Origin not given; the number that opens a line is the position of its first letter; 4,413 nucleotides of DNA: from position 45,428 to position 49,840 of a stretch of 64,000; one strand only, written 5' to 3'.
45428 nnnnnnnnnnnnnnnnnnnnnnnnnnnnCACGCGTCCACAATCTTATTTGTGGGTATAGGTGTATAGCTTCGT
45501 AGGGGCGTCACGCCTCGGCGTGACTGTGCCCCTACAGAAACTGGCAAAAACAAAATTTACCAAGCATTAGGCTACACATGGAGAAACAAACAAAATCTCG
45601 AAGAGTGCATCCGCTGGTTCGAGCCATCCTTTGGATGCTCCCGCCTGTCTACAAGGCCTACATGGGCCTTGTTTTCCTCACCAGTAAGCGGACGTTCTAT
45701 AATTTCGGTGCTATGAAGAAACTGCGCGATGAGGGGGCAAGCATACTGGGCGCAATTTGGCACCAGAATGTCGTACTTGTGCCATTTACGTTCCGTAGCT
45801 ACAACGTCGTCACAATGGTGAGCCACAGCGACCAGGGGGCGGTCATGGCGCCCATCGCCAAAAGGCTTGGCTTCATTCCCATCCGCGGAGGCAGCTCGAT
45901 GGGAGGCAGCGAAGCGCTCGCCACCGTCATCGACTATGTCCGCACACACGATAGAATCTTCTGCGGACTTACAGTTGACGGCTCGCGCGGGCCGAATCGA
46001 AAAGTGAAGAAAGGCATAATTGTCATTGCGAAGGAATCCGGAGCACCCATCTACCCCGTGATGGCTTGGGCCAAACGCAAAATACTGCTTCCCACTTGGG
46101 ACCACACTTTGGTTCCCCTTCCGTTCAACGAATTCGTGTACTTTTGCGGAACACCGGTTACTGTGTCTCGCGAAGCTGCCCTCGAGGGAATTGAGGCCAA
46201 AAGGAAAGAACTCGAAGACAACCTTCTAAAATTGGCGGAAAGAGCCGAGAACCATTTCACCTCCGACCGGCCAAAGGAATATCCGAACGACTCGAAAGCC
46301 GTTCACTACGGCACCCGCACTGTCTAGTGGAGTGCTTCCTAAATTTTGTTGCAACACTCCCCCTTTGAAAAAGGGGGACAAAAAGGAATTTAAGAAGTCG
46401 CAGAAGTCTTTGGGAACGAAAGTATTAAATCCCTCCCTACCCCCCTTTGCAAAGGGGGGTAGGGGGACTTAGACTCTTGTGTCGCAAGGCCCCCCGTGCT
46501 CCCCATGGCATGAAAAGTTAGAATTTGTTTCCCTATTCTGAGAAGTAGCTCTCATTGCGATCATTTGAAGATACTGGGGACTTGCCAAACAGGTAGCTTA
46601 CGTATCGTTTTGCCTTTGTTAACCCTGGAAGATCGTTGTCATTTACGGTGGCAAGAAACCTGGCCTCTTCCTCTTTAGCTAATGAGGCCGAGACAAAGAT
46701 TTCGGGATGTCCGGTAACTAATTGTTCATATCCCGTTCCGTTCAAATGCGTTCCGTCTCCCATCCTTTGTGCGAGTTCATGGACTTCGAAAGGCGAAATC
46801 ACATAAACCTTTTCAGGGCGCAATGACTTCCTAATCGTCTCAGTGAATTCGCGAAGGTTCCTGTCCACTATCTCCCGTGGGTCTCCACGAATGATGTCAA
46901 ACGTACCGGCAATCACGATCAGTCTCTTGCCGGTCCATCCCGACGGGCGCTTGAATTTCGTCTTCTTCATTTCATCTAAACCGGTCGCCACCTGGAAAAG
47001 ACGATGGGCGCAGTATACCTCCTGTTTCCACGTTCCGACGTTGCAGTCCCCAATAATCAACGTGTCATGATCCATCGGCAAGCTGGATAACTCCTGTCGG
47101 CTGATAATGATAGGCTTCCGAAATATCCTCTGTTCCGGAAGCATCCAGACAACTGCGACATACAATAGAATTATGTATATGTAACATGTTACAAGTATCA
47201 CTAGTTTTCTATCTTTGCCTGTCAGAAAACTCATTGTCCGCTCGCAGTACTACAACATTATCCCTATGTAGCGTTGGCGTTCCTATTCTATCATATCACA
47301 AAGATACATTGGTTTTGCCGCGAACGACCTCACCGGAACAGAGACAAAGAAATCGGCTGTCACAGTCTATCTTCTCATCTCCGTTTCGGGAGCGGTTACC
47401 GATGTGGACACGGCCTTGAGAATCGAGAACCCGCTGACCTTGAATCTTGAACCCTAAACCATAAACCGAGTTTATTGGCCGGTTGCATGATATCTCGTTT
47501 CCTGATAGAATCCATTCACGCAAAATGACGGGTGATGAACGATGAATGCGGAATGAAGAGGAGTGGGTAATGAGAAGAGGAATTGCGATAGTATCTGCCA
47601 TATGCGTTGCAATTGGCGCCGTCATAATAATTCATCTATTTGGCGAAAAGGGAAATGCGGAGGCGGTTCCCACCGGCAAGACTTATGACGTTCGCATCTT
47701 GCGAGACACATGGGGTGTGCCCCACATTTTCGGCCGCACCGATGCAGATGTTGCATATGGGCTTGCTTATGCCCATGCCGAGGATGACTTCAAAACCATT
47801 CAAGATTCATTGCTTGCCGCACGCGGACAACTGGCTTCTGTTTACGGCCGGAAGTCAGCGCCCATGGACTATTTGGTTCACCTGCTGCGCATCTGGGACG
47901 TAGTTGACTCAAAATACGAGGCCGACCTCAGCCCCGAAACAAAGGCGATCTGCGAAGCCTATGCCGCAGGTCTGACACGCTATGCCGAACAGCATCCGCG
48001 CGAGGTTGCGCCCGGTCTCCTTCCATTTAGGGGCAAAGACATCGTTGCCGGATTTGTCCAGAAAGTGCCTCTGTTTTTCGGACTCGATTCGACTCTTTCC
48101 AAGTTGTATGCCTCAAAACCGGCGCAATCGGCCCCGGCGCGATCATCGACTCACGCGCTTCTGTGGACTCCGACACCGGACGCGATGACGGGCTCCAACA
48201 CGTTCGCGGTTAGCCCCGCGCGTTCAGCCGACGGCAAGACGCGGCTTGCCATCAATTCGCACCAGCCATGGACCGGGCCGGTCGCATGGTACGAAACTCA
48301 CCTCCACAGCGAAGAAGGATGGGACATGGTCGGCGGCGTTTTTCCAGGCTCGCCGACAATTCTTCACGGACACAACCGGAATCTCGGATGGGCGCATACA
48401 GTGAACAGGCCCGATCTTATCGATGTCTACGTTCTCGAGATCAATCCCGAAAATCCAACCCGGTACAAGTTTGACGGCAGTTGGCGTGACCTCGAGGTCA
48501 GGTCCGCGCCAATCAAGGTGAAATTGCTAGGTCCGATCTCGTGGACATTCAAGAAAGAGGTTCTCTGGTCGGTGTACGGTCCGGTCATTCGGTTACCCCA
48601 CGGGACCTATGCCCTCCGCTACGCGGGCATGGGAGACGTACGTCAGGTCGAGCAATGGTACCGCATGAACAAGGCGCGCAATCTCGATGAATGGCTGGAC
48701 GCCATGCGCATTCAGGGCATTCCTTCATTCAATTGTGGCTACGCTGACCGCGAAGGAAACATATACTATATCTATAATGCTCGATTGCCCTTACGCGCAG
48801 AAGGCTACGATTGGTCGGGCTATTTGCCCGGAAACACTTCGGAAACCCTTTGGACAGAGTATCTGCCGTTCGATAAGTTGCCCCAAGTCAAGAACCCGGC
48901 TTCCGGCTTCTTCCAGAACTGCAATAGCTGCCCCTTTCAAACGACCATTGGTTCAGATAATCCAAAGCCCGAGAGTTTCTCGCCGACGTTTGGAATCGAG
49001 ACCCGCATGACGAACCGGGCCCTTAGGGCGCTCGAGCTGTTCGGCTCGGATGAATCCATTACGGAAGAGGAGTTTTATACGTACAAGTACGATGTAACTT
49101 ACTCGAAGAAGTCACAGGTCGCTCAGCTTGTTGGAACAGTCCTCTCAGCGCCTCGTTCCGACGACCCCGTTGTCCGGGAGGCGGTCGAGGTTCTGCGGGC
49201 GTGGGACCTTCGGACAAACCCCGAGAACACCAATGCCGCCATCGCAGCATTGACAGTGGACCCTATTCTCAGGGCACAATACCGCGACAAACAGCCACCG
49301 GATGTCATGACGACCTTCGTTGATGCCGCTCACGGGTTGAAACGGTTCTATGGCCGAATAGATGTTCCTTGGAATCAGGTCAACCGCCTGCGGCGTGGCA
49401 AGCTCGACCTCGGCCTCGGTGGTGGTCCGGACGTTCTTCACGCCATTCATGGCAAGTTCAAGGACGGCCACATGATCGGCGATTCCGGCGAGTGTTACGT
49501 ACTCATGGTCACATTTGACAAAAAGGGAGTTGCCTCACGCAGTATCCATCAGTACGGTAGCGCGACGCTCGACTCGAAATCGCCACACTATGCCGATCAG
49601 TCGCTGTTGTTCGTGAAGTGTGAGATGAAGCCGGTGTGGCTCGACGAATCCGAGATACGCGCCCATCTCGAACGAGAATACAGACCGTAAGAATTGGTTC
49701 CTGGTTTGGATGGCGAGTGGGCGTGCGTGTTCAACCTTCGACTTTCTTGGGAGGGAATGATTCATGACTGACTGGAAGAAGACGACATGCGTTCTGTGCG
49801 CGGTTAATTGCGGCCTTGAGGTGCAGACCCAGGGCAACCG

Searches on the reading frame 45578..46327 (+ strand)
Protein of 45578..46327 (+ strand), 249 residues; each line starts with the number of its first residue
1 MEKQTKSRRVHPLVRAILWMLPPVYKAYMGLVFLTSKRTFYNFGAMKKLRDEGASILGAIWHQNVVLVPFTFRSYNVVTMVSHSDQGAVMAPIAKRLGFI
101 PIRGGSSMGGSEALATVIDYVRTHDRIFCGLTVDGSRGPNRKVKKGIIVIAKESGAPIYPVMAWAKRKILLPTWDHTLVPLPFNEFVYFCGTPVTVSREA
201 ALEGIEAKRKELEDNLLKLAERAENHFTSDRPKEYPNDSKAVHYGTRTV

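Call 5: search_protein_families(library=pfam, proteins=[window:45578-46327:+])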
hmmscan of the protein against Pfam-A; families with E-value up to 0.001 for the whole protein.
window:45578-46327:+ (249 aa): 1 family
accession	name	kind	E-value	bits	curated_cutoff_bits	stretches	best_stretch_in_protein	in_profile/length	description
PF04028.18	DUF374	-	3.2e-14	52.7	26.8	1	71-139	2-68/69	Domain of unknown function (DUF374)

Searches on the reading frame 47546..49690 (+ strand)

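Call 48: search_protein_families(library=pfam, proteins=[window:47546-49690:+], max_evalue=0.00001)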
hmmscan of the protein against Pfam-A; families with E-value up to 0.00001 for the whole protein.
window:47546-49690:+ (714 aa): 1 family
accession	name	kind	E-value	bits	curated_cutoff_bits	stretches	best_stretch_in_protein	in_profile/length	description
PF01804.23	Penicil_amidase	-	2e-120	404.4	21.3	1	48-705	1-674/675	Penicillin amidase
